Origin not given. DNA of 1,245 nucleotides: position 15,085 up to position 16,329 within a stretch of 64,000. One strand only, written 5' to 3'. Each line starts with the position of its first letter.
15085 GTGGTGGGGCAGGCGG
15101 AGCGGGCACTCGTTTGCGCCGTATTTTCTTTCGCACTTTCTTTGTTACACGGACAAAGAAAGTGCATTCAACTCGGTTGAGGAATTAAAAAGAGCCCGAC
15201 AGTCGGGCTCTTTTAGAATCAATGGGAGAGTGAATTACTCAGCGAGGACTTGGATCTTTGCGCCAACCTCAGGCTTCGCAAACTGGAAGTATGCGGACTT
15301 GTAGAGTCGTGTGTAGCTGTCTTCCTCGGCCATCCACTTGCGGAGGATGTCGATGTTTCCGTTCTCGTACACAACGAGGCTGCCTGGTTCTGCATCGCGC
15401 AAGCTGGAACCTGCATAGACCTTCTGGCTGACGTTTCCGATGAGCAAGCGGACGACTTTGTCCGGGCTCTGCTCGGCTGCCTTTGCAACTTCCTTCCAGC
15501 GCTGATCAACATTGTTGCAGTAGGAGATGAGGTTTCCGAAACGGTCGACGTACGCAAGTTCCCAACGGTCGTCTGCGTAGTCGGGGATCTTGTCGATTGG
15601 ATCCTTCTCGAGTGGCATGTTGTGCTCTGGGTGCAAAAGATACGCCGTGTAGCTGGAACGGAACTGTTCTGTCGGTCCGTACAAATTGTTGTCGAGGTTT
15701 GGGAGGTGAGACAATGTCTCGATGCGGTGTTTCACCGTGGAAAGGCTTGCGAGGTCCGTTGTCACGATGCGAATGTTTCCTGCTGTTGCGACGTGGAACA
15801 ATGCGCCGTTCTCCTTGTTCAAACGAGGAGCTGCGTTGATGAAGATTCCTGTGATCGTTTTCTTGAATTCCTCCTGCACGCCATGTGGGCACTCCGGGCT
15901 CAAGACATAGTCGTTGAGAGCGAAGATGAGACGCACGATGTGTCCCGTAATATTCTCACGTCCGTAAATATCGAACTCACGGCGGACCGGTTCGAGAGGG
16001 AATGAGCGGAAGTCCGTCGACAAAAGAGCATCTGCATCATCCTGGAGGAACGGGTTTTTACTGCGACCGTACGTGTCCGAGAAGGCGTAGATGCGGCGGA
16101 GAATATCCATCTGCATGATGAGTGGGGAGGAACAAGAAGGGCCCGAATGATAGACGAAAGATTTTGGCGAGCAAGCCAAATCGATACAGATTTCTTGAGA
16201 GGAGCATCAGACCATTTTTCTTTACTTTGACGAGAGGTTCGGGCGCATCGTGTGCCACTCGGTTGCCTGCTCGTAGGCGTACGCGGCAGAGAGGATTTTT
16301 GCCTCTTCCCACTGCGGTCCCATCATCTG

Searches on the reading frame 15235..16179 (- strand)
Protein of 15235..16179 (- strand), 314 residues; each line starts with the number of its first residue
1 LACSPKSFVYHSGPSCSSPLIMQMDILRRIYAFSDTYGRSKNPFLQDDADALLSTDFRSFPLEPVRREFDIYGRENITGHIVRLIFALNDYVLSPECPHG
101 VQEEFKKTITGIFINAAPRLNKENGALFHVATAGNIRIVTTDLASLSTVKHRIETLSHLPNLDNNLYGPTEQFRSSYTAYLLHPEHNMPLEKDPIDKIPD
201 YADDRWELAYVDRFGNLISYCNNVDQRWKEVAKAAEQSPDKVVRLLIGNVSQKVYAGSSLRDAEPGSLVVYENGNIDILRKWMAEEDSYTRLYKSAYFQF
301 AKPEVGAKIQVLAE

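Call 28: search_protein_families(library=pfam, proteins=[window:15235-16179:-])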
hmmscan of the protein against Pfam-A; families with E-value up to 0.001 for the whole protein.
window:15235-16179:- (314 aa): 0 families

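Call 32: find_encoding_contigs(protein=window:15235-16179:-, flank=10000, max_places=10)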
Protein window:15235-16179:- (314 aa): no gene with exactly this product is on record in the collection.
